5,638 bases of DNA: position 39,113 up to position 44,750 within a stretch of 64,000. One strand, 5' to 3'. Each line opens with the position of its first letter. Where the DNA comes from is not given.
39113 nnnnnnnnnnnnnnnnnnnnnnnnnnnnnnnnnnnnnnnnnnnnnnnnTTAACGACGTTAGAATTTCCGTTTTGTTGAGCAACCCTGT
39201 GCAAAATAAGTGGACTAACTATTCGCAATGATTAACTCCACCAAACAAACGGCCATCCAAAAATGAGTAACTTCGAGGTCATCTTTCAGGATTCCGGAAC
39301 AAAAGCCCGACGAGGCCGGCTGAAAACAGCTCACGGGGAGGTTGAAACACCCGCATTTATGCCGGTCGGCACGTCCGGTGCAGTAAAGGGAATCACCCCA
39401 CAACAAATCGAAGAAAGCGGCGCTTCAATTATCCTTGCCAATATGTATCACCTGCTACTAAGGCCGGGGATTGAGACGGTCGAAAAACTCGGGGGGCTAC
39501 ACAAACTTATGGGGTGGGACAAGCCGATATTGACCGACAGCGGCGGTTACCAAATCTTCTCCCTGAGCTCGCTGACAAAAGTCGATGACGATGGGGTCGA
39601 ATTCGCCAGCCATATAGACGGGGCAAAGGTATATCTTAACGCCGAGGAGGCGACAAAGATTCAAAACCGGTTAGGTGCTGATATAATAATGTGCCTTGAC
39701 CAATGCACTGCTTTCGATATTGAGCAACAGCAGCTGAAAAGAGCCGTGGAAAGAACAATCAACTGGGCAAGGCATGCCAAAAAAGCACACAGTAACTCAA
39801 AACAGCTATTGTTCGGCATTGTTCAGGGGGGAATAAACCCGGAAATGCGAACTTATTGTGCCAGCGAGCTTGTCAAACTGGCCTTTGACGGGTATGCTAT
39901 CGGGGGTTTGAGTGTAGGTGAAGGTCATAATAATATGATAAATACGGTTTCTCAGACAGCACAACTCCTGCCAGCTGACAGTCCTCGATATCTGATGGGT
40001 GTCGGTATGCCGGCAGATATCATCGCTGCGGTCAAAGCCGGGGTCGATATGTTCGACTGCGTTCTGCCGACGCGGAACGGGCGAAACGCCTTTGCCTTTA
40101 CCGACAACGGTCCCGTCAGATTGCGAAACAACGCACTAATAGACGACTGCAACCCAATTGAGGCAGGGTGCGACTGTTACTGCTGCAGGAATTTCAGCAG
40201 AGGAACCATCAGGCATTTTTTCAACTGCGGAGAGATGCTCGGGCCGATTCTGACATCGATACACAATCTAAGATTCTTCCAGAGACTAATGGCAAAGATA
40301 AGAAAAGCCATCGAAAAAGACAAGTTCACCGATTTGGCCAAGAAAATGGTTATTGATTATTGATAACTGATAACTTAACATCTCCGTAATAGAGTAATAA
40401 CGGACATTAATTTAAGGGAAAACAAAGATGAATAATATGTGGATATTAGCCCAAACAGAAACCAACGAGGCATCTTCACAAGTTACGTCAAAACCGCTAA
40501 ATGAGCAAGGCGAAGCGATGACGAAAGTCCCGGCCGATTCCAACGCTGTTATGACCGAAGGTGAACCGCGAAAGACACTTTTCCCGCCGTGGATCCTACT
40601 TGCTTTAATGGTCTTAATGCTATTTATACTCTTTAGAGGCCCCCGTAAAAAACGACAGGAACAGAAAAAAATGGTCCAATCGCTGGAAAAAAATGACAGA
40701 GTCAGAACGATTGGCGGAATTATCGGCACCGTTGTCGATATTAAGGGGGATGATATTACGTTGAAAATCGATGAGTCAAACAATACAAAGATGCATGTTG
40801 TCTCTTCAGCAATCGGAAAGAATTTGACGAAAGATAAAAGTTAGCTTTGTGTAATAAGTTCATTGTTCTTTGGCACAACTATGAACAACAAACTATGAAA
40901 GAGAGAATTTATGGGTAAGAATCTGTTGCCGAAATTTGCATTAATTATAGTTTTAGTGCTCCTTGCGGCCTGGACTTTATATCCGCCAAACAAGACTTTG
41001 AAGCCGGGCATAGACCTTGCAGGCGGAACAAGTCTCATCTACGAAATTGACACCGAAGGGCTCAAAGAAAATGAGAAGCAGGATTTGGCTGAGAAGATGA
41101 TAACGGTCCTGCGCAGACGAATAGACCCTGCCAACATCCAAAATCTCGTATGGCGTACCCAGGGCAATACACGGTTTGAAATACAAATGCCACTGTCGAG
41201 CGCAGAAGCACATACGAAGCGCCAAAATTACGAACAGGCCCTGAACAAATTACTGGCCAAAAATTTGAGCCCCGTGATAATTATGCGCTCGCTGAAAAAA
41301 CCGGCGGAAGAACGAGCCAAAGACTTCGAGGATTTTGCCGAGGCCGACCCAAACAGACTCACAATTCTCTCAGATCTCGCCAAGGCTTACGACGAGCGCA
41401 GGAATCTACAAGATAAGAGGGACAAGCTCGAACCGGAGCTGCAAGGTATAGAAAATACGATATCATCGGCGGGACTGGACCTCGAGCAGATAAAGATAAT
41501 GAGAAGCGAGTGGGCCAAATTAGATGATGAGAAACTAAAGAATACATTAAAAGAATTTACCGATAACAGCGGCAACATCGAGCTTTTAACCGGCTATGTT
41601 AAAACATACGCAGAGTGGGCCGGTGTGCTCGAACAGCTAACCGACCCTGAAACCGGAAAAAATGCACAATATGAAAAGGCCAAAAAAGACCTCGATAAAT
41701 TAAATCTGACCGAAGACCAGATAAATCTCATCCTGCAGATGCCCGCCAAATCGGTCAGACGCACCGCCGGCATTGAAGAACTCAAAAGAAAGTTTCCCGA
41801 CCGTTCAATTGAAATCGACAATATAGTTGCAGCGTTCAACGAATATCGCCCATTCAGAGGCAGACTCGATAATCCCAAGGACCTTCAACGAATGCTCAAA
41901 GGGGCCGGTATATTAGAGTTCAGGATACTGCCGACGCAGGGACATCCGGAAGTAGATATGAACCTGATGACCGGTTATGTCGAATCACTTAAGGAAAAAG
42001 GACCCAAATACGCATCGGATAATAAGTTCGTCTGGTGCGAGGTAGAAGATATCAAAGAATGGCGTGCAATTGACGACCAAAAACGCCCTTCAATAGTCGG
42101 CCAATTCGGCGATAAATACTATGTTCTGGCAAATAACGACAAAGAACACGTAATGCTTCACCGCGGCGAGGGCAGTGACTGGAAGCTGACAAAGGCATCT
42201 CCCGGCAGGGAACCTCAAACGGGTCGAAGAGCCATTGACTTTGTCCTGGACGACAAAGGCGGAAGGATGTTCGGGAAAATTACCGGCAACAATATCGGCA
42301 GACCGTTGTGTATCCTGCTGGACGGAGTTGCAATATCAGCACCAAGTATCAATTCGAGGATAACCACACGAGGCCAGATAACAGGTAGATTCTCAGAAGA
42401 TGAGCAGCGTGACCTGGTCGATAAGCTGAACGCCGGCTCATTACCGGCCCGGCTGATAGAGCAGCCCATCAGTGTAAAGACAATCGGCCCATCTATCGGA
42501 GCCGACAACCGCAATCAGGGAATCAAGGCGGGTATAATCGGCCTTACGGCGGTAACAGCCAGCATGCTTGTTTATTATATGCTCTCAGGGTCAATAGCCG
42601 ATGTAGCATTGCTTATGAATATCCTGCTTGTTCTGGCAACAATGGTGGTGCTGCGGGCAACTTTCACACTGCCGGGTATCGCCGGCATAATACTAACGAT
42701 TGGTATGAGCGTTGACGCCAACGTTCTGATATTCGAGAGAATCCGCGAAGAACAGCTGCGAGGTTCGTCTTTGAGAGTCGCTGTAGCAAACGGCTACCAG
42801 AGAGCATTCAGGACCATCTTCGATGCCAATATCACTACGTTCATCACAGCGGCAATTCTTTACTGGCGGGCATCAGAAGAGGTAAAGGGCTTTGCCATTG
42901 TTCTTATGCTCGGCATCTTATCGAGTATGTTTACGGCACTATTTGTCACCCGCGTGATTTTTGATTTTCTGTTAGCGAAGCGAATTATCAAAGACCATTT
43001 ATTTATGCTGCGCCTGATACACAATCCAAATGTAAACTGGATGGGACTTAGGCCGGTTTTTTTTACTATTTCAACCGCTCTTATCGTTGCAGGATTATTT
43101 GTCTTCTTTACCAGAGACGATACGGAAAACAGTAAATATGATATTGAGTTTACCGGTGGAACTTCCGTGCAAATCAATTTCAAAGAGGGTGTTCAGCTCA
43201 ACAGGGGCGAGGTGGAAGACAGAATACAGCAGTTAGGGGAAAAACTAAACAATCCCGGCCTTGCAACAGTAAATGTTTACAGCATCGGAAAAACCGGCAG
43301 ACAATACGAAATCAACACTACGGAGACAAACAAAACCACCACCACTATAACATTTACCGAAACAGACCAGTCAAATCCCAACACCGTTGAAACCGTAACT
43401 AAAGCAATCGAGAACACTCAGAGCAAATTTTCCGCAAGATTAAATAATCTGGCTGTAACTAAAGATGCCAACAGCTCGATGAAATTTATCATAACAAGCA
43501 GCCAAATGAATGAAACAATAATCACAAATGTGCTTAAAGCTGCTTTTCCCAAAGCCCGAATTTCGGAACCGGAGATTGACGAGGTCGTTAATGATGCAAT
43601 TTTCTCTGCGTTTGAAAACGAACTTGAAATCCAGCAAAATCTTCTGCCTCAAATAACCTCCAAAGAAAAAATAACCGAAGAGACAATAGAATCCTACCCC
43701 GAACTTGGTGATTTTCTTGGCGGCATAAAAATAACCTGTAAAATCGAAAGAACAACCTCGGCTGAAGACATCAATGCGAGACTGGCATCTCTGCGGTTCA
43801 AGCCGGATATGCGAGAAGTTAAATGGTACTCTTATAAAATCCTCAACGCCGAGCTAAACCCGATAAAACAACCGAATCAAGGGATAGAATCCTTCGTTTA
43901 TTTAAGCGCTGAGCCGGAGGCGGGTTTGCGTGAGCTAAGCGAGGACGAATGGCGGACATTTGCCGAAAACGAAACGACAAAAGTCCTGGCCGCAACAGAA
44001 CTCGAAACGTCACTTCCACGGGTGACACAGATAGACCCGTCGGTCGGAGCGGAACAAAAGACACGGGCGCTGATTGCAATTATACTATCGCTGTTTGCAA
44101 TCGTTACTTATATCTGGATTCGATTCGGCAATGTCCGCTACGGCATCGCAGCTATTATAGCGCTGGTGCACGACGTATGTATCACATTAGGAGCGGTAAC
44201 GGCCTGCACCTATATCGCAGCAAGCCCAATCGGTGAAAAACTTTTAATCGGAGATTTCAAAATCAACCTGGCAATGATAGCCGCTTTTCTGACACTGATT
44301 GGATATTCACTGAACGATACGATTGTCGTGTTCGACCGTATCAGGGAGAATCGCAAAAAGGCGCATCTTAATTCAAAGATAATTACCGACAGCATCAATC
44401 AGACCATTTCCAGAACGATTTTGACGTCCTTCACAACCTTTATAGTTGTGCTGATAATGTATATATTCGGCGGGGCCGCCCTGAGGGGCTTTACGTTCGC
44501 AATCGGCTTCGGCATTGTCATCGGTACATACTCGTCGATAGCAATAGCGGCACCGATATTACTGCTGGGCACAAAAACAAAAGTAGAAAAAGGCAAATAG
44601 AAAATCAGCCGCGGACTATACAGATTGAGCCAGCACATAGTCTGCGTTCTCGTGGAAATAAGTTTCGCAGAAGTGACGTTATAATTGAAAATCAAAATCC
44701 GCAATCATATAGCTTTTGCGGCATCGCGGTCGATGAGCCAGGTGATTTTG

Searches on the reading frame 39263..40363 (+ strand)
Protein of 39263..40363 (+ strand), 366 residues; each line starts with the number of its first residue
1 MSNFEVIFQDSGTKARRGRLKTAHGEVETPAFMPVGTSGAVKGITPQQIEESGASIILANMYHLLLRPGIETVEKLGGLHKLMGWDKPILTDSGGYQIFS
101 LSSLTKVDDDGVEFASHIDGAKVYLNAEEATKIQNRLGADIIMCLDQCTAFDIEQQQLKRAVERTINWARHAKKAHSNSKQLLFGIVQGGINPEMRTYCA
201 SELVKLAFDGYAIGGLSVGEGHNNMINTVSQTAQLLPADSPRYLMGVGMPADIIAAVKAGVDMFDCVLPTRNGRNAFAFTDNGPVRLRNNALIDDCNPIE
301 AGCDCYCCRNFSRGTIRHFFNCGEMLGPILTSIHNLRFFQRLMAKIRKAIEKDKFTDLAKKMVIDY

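Call 84: search_protein_families(library=pfam, proteins=[window:39263-40363:+], max_evalue=0.00001)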
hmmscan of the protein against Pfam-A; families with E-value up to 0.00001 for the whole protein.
window:39263-40363:+ (366 aa): 1 family
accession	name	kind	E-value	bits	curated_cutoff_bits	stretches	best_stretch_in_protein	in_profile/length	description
PF01702.25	TGT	-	2.5e-150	500.9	26.3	1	14-363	2-352/357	Queuine tRNA-ribosyltransferase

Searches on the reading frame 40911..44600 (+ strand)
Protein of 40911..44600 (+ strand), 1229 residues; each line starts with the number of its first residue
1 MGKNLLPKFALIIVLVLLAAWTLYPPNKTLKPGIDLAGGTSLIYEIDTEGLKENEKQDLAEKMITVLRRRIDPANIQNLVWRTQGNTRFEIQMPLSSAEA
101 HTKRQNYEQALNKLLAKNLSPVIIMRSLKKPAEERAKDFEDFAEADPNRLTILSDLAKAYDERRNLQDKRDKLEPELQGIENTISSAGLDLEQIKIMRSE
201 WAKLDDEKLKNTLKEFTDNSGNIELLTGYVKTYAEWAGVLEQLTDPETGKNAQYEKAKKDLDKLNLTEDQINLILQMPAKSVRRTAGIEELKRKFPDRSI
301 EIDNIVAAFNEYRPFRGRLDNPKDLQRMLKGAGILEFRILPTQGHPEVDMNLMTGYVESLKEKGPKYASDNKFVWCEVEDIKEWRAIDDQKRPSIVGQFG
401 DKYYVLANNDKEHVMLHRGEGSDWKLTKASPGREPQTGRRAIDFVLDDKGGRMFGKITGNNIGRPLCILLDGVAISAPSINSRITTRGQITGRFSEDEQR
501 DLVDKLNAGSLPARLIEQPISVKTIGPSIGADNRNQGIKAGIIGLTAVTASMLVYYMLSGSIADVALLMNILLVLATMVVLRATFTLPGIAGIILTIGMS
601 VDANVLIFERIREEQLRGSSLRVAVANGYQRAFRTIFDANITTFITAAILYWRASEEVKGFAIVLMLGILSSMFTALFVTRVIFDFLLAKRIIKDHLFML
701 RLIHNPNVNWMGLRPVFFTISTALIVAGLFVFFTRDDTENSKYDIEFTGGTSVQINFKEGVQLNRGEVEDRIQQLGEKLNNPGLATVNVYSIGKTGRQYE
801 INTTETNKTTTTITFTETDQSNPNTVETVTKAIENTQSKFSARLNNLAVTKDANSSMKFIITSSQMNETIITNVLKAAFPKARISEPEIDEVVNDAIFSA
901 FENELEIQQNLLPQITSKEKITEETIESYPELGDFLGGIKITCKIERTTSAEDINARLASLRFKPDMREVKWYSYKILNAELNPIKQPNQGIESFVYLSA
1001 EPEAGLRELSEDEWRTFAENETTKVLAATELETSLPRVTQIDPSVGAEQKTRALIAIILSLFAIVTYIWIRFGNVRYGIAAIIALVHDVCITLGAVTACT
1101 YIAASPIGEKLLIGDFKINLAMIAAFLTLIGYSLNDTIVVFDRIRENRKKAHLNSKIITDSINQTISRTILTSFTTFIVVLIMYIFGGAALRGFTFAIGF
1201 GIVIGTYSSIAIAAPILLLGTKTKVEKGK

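Call 84: search_protein_families(library=pfam, proteins=[window:40911-44600:+], max_evalue=0.00001)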
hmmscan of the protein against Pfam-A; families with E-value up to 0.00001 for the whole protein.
window:40911-44600:+ (1229 aa): 3 families
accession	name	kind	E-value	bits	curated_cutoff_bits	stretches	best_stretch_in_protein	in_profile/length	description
PF02355.23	SecD_SecF_C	-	6.3e-67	225.1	20.5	2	1024-1219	4-185/189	Protein export membrane protein SecD/SecF, C-terminal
PF22599.2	SecDF_P1_head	-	1.8e-23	83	27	1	420-513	20-114/114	SecDF, P1 head subdomain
PF07549.19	Sec_GG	-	4.5e-06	26.5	20.3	0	28-47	6-25/28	SecD/SecF GG Motif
